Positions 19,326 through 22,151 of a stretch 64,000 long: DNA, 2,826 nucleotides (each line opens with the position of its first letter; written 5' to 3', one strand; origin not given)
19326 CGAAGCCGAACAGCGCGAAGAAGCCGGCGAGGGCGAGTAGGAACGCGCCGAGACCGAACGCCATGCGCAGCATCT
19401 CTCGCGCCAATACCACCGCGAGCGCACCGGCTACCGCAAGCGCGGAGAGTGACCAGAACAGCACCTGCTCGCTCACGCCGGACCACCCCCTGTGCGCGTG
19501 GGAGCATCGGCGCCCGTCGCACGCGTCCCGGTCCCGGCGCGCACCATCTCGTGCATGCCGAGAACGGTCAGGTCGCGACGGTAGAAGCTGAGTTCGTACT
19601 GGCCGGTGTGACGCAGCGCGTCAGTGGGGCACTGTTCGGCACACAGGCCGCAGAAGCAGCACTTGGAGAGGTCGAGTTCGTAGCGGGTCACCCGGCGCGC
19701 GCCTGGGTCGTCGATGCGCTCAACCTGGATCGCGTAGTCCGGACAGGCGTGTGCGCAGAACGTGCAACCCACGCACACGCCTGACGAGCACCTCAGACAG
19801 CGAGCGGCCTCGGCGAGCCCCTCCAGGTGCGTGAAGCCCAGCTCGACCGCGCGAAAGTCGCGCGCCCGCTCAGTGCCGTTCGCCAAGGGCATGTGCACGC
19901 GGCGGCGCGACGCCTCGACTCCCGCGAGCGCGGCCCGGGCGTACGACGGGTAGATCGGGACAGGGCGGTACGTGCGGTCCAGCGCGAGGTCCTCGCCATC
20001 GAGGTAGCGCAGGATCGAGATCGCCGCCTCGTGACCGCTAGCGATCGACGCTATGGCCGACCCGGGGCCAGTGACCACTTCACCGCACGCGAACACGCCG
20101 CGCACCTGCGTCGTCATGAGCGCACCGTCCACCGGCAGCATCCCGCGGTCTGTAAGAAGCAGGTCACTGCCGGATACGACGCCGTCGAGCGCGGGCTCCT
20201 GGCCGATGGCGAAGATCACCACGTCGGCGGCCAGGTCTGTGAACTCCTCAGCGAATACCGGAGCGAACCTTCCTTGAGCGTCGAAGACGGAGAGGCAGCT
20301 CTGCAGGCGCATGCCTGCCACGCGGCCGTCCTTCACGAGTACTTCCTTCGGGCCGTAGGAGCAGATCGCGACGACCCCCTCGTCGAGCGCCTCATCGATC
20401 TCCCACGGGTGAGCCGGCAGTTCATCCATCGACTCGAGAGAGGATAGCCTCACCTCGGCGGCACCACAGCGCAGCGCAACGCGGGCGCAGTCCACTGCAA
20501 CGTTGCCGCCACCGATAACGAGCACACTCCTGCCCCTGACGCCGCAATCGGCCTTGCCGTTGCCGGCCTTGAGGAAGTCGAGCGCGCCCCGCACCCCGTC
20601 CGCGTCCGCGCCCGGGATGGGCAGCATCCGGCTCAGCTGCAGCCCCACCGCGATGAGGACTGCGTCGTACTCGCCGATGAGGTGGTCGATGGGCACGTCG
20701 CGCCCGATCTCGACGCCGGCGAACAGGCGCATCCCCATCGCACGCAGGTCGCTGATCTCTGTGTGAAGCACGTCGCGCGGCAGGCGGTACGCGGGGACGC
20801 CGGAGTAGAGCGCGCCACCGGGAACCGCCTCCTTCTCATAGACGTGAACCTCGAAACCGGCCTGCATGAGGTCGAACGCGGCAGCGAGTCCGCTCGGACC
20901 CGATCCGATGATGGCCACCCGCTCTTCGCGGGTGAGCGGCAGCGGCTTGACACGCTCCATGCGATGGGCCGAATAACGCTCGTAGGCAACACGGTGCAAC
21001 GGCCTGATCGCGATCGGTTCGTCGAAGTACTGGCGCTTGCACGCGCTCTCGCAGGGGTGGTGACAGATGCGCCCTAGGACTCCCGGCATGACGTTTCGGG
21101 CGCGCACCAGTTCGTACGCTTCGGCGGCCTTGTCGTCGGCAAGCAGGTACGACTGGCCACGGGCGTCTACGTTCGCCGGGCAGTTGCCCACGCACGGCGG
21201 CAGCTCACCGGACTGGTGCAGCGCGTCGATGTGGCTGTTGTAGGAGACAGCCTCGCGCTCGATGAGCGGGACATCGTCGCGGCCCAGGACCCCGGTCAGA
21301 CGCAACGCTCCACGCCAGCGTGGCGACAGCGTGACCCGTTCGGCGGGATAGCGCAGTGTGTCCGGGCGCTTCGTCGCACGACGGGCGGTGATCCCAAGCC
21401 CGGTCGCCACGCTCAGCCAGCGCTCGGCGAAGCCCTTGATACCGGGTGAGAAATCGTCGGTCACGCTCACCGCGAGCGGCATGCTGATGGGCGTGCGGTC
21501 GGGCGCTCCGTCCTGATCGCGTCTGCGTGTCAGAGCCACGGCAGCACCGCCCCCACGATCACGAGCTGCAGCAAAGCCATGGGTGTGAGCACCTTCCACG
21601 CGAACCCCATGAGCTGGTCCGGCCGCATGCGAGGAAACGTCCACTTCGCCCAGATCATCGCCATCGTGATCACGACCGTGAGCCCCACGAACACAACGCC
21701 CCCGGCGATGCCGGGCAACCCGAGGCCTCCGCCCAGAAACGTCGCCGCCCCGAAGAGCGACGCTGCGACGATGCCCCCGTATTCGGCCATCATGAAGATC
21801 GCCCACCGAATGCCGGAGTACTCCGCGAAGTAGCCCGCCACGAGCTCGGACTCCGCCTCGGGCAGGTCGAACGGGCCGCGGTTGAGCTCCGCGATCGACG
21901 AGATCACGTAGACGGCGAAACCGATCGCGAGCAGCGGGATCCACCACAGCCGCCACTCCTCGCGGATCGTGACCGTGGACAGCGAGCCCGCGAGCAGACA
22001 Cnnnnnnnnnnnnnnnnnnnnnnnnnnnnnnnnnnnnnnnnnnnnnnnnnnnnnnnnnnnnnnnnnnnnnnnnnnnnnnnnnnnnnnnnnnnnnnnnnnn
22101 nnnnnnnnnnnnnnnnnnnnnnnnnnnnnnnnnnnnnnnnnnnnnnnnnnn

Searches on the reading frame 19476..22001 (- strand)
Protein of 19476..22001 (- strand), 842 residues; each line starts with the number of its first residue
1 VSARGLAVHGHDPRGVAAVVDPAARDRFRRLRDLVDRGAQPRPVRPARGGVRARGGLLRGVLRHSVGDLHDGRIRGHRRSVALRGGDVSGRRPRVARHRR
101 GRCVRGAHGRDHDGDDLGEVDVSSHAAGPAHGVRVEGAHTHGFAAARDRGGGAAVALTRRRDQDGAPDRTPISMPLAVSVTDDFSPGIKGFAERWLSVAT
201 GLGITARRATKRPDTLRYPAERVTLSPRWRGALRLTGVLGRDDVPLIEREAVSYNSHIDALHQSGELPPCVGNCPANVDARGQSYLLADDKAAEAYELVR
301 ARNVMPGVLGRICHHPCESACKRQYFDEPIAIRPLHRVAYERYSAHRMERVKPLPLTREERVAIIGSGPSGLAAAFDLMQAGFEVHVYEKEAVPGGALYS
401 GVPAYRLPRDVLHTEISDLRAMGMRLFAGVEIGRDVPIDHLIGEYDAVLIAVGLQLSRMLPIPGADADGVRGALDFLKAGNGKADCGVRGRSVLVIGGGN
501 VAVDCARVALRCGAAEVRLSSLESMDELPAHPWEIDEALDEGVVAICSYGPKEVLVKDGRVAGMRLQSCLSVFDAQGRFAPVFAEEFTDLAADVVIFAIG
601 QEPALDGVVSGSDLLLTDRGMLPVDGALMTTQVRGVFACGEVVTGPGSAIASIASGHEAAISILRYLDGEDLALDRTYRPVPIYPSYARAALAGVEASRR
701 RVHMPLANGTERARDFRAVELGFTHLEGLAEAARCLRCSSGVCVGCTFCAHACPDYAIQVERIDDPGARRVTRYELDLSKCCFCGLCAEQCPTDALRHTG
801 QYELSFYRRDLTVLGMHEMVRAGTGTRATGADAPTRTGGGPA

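Call 61: search_protein_families(library=pfam, proteins=[window:19476-22001:-], max_evalue=0.00001)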
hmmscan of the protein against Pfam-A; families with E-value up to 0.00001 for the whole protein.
window:19476-22001:- (842 aa): 8 families
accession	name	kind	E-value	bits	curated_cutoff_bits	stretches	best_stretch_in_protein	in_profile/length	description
PF07992.20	Pyr_redox_2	-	7.5e-28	98.2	26.1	1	361-656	2-291/291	Pyridine nucleotide-disulphide oxidoreductase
PF14691.11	Fer4_20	-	1.2e-16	60.9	25.8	1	268-344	30-109/113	Dihydroprymidine dehydrogenase domain II, 4Fe-4S cluster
PF13450.12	NAD_binding_8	-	2.9e-09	37.5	21.9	1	364-402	1-39/68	NAD(P)-binding Rossmann-like domain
PF13738.12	Pyr_redox_3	-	2.2e-08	34.2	30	0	487-640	161-305/305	Pyridine nucleotide-disulphide oxidoreductase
PF12838.12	Fer4_7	-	5.2e-08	33.7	27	1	743-795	2-52/52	4Fe-4S dicluster domain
PF00037.32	Fer4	-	1.6e-07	31.3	21.1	1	775-797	2-24/24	4Fe-4S binding domain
PF13241.12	NAD_binding_7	-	2.8e-06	28.3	22.1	0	488-540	5-60/104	Putative NAD(P)-binding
PF13187.11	Fer4_9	-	3.5e-06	27.4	27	1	743-795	2-51/52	4Fe-4S dicluster domain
